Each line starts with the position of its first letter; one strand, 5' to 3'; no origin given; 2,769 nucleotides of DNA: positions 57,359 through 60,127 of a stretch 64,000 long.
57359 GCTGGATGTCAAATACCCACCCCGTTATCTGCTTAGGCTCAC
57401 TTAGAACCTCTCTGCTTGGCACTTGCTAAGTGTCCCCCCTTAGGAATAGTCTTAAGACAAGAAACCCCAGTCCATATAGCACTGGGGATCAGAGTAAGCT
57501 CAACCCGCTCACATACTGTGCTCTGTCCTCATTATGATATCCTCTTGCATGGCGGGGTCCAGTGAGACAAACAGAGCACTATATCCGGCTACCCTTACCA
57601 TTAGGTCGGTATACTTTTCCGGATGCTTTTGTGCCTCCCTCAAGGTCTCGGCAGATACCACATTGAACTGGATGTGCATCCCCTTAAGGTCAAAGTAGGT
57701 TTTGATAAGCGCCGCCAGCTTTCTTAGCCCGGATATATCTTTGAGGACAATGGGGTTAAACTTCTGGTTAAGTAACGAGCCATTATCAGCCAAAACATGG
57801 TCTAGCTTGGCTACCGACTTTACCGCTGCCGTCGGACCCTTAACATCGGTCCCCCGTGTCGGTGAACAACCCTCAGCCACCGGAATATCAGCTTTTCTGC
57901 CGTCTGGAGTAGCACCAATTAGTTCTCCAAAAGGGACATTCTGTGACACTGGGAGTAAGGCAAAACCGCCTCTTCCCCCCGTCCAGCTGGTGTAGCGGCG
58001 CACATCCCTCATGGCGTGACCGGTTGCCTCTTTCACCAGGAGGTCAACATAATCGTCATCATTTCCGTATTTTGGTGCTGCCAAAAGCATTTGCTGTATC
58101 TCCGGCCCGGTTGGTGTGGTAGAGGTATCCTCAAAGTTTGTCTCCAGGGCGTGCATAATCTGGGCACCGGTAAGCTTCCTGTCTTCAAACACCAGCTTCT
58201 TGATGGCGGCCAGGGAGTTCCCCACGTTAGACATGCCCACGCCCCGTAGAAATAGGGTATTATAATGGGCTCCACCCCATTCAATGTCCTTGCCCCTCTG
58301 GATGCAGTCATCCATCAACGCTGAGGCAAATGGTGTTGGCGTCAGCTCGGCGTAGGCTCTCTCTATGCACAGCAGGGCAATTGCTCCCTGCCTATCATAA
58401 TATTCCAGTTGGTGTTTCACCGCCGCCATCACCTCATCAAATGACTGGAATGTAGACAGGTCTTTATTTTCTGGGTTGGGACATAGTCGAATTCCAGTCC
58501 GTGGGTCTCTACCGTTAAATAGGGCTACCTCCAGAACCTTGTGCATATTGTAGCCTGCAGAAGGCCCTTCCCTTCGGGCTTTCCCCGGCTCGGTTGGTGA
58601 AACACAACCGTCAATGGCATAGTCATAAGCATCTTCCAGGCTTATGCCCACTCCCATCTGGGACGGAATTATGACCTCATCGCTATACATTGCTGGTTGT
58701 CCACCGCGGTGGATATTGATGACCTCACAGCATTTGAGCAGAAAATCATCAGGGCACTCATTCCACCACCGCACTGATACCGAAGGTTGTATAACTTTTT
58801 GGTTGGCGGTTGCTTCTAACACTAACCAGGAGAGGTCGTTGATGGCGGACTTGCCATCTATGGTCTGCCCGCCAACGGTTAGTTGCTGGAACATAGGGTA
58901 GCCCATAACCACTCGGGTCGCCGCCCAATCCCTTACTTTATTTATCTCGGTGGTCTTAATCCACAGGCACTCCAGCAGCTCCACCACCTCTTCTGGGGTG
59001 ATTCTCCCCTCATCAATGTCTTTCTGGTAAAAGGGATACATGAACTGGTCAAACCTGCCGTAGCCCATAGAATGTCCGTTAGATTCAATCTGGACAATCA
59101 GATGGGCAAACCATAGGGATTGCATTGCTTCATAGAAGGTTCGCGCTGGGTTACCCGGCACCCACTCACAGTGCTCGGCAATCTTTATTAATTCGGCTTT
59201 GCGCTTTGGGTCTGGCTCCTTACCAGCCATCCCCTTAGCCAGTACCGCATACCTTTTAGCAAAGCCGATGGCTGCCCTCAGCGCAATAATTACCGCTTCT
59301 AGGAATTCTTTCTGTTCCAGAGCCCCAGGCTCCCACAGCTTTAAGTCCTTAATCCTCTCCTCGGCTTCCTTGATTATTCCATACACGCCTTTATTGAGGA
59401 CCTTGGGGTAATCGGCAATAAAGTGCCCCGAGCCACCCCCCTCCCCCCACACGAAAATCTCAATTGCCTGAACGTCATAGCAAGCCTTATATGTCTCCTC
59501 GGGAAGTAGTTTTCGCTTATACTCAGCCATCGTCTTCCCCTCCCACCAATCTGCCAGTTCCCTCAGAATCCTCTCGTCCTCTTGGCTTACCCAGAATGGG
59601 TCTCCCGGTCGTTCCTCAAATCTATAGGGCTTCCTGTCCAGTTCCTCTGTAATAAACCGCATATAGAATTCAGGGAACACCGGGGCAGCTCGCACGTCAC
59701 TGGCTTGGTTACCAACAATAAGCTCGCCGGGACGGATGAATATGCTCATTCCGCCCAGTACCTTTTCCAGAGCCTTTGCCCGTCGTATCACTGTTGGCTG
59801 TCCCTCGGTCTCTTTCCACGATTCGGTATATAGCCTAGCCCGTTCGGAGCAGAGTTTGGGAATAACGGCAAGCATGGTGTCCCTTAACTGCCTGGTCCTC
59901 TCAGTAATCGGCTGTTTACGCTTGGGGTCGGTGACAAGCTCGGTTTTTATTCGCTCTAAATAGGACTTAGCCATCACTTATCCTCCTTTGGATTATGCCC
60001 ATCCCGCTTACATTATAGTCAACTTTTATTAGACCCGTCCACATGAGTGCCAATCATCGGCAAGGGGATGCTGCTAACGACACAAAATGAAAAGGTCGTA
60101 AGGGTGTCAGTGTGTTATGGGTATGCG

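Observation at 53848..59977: Glycyl-radical enzyme with a Cys-Val-Ser thiyl loop, in a dehydrogenase-rich operon of unknown substrate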

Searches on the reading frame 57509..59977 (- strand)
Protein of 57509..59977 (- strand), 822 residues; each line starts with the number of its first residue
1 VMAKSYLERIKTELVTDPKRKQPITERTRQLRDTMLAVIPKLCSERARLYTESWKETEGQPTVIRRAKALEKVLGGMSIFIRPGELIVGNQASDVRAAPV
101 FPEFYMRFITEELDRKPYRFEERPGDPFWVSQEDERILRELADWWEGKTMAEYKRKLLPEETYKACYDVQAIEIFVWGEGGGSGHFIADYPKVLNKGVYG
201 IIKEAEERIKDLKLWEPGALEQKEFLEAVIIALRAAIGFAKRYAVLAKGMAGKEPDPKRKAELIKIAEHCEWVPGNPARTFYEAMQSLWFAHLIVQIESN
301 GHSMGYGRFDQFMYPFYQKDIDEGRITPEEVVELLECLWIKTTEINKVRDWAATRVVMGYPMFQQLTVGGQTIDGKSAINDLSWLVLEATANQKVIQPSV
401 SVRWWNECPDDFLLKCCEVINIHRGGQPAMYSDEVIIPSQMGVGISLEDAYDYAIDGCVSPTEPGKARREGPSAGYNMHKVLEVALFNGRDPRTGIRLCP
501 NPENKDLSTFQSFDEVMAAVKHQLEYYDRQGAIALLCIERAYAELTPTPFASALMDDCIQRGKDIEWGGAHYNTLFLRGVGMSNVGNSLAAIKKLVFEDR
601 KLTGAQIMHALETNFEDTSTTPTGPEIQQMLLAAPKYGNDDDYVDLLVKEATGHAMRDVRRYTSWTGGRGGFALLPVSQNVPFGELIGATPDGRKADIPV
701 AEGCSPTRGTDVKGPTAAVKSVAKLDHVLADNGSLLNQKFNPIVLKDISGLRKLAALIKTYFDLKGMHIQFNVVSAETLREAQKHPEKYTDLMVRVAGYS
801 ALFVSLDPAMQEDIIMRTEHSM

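Call 4: search_protein_families(library=pfam, proteins=[window:57509-59977:-])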
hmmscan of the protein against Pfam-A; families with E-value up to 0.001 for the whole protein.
window:57509-59977:- (822 aa): 2 families
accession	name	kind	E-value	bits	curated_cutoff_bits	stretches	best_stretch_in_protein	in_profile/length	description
PF02901.20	PFL-like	-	5.8e-213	709.6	24.3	1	25-684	2-647/647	Pyruvate formate lyase-like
PF01228.26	Gly_radical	-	9.6e-35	119.8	22.2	1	700-804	1-106/106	Glycine radical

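Call 5: search_solved_structures(query=window:57509-59977:-, show_alignments=0, max_evalue=0.001)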
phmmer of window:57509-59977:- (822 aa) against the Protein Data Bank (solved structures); distinct sequences matched with E-value up to 0.001: 37.
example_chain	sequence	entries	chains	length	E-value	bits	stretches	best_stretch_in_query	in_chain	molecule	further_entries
1r8w_A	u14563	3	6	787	2.8e-222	743.4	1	25-822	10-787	glycerol dehydratase | B12-independent glycerol dehydratase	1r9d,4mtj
9rco_A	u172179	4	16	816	3.9e-194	650.3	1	25-820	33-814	Glycyl radical protein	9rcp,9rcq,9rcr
5i2a_A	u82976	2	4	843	5.9e-191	639.8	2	25-628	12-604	Diol-dehydratase | Diol dehydratase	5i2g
6xs4_A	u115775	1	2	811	2.4e-180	604.7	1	25-821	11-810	Formate C-acetyltransferase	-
8id7_A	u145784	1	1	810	1.3e-177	595.6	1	24-821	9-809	Probable dehydratase YbiW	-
8yjn_A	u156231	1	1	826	1.3e-177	595.6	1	24-821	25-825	Probable dehydratase YbiW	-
9f3w_A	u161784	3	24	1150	1.7e-171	575.4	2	21-818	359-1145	Choline trimethylamine-lyase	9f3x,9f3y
8yjo_A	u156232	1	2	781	1.5e-154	519.4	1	24-821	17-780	Probable dehydratase PflD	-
8id1_A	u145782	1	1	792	5.1e-152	511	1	21-821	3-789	Formate C-acetyltransferase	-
8id0_A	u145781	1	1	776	2.3e-148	498.9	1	28-821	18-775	formate C-acetyltransferase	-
5ymr_B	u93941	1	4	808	1.1e-145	490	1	31-821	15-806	Formate acetyltransferase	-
5kdp_A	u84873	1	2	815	6.8e-145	487.4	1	25-818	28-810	Choline trimethylamine-lyase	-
5faw_A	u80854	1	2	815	8.4e-145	487.1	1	25-818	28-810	Choline trimethylamine-lyase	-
5fay_A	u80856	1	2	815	8.8e-145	487.1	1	25-818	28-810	Choline trimethylamine-lyase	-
9ht9_A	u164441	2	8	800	8.8e-145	487.1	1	25-818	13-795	Choline trimethylamine-lyase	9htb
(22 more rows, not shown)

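Call 6: search_solved_structures(query=window:57509-59977:-, show_alignments=3, max_evalue=1e-185)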
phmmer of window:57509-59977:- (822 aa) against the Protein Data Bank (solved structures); distinct sequences matched with E-value up to 1e-185: 3.
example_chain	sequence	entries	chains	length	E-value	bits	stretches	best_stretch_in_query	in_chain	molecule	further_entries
1r8w_A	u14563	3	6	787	2.8e-222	743.4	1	25-822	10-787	glycerol dehydratase | B12-independent glycerol dehydratase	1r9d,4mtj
9rco_A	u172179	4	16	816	3.9e-194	650.3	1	25-820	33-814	Glycyl radical protein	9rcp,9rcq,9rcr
5i2a_A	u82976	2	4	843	5.9e-191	639.8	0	25-628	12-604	Diol-dehydratase | Diol dehydratase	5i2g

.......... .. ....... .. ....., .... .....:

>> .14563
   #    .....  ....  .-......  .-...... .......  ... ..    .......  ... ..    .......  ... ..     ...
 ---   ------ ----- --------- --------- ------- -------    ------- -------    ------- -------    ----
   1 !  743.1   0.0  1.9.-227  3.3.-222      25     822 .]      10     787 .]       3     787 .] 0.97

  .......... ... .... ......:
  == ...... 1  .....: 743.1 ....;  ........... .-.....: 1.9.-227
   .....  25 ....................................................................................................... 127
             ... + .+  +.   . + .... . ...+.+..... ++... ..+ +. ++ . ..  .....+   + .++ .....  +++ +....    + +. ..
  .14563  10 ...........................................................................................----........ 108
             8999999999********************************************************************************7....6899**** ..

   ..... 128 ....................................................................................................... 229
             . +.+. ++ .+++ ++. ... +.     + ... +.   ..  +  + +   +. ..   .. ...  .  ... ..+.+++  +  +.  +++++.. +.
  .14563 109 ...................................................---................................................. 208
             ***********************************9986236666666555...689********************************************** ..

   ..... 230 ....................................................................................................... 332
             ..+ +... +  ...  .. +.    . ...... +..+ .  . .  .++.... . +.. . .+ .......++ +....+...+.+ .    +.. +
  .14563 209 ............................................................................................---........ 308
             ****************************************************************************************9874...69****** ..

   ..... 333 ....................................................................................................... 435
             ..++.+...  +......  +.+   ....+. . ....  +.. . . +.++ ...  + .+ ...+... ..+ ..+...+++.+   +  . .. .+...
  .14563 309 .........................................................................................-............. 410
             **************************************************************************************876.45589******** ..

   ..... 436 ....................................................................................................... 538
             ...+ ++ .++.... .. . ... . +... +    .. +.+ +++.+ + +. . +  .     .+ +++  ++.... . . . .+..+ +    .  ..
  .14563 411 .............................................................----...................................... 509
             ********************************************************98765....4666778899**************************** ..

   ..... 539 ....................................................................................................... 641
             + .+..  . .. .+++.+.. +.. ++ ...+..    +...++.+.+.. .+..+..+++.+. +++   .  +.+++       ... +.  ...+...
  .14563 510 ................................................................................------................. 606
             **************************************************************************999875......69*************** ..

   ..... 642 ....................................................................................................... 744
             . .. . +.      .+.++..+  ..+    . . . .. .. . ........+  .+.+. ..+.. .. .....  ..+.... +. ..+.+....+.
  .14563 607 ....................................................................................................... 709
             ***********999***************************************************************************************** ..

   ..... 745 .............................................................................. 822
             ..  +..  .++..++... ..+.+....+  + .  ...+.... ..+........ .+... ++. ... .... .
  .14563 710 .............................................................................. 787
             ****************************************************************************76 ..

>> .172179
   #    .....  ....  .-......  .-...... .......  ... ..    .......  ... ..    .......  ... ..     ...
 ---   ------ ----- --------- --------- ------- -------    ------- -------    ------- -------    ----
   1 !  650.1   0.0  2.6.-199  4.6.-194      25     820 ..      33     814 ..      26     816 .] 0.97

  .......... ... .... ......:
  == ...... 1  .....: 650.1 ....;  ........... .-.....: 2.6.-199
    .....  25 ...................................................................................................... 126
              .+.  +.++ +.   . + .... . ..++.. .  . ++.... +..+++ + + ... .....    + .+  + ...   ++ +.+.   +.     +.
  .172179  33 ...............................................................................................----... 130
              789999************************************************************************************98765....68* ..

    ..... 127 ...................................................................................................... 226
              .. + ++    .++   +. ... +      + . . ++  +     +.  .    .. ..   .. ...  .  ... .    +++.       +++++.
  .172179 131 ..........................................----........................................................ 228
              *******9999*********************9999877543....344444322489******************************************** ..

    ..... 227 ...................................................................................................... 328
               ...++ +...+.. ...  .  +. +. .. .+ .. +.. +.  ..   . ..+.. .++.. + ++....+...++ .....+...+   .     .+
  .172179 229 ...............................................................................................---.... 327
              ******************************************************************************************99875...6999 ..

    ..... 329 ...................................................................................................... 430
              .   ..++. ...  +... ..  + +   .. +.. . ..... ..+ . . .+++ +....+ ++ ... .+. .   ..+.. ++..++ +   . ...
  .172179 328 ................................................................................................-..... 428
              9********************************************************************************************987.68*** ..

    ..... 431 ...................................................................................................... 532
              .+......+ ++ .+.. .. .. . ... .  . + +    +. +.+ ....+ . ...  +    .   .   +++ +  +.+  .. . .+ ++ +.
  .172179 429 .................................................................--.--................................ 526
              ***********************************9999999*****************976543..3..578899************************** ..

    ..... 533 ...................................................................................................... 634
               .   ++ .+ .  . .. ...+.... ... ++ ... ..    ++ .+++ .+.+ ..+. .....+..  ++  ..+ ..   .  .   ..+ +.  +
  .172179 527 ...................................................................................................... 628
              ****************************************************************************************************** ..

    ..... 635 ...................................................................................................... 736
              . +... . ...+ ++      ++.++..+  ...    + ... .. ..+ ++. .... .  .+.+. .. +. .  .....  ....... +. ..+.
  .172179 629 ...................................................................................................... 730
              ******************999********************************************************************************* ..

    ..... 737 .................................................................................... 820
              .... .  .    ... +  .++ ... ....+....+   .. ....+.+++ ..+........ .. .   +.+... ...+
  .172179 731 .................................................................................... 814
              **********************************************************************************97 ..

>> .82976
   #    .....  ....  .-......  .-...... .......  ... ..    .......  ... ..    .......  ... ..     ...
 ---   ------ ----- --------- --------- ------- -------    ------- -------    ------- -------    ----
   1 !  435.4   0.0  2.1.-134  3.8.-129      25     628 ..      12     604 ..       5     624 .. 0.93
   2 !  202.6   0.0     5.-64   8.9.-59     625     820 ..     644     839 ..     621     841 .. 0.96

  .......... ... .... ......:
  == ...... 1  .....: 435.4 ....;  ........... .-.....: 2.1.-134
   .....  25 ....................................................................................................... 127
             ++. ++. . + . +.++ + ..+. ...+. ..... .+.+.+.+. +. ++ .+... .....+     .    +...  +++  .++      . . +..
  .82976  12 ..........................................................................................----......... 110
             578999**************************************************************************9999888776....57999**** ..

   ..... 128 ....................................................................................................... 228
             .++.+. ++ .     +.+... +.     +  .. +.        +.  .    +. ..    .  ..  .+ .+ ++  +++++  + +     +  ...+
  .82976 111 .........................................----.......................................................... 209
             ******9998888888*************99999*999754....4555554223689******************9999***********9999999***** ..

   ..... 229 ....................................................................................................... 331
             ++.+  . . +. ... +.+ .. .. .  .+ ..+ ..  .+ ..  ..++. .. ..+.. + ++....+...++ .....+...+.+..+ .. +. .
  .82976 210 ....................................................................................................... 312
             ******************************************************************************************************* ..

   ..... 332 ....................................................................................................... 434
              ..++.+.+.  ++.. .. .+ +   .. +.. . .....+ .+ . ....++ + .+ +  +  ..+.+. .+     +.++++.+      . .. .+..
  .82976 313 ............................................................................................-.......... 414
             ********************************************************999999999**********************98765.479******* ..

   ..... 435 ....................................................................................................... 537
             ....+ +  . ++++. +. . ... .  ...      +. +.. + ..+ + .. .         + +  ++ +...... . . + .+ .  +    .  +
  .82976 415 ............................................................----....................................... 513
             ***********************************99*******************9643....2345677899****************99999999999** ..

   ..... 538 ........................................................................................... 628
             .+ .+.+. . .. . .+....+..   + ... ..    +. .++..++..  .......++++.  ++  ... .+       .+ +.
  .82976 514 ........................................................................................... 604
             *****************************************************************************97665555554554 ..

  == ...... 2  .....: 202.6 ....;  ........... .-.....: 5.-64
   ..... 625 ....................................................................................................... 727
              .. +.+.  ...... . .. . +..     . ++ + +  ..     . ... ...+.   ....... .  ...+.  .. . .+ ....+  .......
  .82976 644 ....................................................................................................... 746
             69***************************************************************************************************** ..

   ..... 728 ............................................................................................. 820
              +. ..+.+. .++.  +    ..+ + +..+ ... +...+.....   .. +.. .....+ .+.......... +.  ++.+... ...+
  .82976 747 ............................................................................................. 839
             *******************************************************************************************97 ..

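Call 7: find_homologous_proteins(query=window:57509-59977:-, max_evalue=1e-100)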
Query window:57509-59977:- (822 aa): 3167 proteins with E <= 1e-100 among 8000 candidates; the best 120 are listed.
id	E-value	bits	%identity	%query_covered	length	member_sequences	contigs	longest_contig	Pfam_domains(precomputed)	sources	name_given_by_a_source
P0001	0.0e+0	1894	99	100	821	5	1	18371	PF02901.21,PF01228.27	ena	-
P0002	0.0e+0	1816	95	100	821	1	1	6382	PF02901.21,PF01228.27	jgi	-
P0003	0.0e+0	1799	93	100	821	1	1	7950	PF02901.21,PF01228.27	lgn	-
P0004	0.0e+0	1783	93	100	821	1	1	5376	PF02901.21,PF01228.27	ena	-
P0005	0.0e+0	1776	93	100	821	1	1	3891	PF02901.21,PF01228.27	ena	-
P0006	0.0e+0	1773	92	100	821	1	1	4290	PF02901.21,PF01228.27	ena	-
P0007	0.0e+0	1773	92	100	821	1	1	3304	PF02901.21,PF01228.27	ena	-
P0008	0.0e+0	1772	92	100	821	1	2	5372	PF02901.21,PF01228.27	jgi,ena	-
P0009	0.0e+0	1767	92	100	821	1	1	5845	PF02901.21,PF01228.27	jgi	-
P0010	0.0e+0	1767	92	100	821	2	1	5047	PF02901.21,PF01228.27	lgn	-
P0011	0.0e+0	1764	92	100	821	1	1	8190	PF02901.21,PF01228.27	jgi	jgi:pyruvate formate-lyase/glycerol dehydratase family glycyl radical enzyme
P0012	0.0e+0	1763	92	100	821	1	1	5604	PF02901.21,PF01228.27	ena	-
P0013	0.0e+0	1760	92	100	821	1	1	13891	PF02901.21,PF01228.27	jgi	jgi:pyruvate formate-lyase/glycerol dehydratase family glycyl radical enzyme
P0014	0.0e+0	1715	88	100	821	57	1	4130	PF02901.21,PF01228.27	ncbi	-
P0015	0.0e+0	1666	86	100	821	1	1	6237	PF02901.21,PF01228.27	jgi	-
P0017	0.0e+0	1628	83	100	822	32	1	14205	PF02901.21,PF01228.27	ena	-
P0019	0.0e+0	1617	83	100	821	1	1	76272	PF02901.21,PF01228.27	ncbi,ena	-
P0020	0.0e+0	1610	82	100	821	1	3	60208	PF02901.21,PF01228.27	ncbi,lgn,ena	-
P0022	0.0e+0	1583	80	100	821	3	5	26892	PF02901.21,PF01228.27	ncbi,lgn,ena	-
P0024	0.0e+0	1532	78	100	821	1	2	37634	PF02901.21,PF01228.27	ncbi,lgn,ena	-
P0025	0.0e+0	1483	75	100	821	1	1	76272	PF02901.21,PF01228.27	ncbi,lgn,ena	-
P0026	0.0e+0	1449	74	100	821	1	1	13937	PF02901.21,PF01228.27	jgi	-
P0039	0.0e+0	1310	68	100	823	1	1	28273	PF02901.21,PF01228.27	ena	-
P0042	0.0e+0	1187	63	99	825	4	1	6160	PF02901.21,PF01228.27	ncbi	-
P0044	0.0e+0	1175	63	100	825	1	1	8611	PF02901.21,PF01228.27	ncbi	-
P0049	0.0e+0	1143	59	99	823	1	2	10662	PF02901.21,PF01228.27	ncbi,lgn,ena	-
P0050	0.0e+0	1137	61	100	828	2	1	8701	PF02901.21,PF01228.27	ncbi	-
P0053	0.0e+0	1081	58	99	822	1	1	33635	PF02901.21,PF01228.27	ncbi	ncbi:glycyl radical protein [Chloroflexota bacterium]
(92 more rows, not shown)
